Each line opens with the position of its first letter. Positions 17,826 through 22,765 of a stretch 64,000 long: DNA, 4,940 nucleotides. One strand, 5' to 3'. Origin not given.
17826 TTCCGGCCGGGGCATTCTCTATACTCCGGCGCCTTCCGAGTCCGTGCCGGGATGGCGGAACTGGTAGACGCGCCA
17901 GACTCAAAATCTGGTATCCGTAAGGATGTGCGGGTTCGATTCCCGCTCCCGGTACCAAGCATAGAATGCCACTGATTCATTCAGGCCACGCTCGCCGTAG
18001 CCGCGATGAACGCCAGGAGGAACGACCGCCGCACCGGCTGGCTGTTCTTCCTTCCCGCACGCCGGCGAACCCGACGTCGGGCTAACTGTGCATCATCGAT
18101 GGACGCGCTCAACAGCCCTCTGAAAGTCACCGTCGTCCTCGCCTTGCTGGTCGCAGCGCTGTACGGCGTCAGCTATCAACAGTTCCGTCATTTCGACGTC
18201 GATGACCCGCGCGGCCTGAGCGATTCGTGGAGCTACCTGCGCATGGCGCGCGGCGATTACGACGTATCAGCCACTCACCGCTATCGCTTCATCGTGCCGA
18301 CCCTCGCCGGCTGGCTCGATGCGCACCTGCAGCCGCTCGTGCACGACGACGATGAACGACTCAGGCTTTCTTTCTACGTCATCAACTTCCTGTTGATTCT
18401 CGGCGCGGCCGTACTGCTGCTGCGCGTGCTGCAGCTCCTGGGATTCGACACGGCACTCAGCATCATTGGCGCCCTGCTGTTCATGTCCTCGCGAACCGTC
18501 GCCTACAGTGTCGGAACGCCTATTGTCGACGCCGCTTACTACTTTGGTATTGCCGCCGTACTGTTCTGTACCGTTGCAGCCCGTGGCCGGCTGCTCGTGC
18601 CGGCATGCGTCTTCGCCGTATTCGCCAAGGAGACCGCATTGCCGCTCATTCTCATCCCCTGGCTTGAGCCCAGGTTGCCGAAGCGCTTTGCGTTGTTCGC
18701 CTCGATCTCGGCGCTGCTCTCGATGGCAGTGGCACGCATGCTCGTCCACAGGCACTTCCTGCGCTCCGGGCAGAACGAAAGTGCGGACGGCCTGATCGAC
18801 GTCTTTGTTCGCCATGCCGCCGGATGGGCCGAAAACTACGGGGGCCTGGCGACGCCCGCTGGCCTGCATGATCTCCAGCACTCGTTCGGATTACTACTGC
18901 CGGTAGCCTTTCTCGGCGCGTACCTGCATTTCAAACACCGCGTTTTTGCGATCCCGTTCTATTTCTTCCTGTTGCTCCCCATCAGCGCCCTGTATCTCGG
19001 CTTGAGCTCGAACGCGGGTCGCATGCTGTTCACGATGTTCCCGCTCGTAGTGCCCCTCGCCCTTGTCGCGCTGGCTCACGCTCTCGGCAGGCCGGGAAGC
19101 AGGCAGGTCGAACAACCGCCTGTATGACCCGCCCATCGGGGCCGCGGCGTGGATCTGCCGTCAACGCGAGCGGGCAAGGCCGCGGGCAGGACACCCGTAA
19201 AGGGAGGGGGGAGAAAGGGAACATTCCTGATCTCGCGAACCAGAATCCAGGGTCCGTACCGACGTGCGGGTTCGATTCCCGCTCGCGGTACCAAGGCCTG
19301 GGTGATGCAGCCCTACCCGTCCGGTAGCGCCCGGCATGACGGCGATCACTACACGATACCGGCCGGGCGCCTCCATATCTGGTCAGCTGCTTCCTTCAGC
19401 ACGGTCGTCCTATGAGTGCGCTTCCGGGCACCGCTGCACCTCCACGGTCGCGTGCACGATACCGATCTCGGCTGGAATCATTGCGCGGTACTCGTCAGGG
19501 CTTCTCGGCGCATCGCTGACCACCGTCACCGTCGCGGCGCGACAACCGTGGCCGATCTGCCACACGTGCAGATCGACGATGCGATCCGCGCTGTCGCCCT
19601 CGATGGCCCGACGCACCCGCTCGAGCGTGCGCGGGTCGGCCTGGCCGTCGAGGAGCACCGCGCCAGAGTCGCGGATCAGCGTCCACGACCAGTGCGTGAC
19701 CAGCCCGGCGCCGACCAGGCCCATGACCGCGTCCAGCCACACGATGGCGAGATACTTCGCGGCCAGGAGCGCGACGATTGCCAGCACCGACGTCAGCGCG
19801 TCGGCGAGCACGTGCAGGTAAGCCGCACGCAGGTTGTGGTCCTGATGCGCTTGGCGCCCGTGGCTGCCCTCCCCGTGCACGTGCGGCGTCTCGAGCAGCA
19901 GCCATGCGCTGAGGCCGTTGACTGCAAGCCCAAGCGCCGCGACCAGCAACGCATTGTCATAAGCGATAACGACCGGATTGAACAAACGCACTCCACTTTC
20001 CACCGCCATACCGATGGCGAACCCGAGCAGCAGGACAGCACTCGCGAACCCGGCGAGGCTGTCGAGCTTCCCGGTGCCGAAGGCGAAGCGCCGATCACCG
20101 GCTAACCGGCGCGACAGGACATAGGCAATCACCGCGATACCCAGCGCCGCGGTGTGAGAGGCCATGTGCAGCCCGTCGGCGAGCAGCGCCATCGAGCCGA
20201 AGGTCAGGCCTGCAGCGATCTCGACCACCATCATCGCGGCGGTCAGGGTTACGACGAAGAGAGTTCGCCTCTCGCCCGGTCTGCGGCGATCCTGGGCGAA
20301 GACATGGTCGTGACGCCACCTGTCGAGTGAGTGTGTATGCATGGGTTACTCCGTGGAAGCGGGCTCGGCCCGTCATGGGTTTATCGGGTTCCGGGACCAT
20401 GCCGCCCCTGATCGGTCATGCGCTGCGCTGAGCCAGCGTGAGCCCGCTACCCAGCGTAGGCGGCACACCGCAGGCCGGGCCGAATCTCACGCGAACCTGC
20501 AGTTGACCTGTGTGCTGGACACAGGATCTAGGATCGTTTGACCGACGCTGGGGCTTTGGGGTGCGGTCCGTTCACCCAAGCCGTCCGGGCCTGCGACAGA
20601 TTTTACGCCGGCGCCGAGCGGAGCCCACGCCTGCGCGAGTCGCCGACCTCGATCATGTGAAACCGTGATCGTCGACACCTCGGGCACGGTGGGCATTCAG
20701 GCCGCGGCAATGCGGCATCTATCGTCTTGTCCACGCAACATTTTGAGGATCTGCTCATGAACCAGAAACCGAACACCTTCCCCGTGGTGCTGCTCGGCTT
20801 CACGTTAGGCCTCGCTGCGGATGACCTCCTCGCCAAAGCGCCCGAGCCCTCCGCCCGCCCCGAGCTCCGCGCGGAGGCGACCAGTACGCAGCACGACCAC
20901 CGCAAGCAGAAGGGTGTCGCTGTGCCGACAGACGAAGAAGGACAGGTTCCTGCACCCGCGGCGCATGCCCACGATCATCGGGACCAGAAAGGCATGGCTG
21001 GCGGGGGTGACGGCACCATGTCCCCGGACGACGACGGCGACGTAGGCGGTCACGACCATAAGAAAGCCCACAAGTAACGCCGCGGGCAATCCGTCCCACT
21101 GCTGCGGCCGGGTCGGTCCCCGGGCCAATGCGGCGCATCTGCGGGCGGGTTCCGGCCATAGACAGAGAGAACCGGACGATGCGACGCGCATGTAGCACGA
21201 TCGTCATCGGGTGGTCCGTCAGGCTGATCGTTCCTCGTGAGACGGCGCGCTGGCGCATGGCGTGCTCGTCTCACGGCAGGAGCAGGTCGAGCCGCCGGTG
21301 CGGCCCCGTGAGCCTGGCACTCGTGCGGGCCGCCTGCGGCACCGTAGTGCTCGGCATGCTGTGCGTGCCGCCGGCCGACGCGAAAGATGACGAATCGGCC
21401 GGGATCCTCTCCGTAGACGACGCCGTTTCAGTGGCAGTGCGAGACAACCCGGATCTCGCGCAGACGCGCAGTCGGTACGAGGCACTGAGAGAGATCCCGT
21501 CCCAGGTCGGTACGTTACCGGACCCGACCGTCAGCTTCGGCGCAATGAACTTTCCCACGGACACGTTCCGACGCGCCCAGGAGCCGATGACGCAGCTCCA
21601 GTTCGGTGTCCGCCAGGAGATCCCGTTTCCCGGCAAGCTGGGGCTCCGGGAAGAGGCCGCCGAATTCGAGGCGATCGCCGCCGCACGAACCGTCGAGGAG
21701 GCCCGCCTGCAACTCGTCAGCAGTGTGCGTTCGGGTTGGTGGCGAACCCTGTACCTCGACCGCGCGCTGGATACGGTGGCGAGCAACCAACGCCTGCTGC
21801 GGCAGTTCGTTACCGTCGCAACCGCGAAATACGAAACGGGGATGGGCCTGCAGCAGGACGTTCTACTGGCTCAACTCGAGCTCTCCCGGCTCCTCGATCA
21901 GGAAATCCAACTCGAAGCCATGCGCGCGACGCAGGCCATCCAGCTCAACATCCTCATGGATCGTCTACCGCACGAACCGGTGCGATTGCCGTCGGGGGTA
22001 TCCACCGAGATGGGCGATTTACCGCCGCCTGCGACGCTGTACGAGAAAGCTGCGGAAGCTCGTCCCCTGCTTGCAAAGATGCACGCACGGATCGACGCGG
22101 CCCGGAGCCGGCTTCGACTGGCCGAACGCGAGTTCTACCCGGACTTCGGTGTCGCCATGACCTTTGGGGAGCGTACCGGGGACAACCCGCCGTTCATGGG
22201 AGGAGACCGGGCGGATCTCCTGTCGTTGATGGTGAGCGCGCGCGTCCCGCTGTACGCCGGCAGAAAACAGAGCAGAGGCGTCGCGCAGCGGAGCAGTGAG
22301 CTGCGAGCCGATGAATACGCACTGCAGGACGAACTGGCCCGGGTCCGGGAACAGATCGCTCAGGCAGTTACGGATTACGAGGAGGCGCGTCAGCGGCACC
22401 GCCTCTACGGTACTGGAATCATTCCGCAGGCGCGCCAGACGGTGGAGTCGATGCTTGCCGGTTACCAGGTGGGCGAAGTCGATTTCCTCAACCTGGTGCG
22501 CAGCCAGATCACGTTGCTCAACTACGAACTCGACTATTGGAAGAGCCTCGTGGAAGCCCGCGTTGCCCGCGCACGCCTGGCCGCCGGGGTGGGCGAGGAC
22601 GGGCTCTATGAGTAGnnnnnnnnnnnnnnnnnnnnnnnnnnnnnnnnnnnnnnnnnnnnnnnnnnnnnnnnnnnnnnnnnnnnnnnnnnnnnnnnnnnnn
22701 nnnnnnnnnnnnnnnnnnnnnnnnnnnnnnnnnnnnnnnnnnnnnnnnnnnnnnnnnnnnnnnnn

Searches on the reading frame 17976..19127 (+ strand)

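Call 61: search_protein_families(library=pfam, proteins=[window:17976-19127:+], max_evalue=0.0001)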
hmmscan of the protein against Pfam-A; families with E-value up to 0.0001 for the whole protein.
window:17976-19127:+ (383 aa): 0 families

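Call 62: search_protein_families(library=ncbifam, proteins=[window:17976-19127:+], max_evalue=0.01)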
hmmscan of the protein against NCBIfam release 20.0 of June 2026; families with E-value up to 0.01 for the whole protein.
window:17976-19127:+ (383 aa): 1 family
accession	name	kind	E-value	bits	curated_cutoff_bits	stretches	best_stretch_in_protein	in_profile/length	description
NF046093.1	AZOBR_p60025_fam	subfamily_domain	0.00067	19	150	1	130-249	113-228/232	AZOBR_p60025 family cell surface glycopolymer formation protein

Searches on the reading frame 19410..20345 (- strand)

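Call 61: search_protein_families(library=pfam, proteins=[window:19410-20345:-], max_evalue=0.0001)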
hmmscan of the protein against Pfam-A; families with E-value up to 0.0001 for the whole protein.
window:19410-20345:- (311 aa): 1 family
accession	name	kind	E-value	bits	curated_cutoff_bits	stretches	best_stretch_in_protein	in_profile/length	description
PF01545.26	Cation_efflux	-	1.4e-32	113.5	26.6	1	31-232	4-198/198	Cation efflux family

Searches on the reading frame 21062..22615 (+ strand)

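Call 61: search_protein_families(library=pfam, proteins=[window:21062-22615:+], max_evalue=0.0001)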
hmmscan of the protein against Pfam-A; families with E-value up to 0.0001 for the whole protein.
window:21062-22615:+ (517 aa): 1 family
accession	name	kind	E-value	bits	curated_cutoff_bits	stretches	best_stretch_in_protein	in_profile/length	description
PF02321.23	OEP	-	3.1e-43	148.2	22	2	324-508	2-184/187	Outer membrane efflux protein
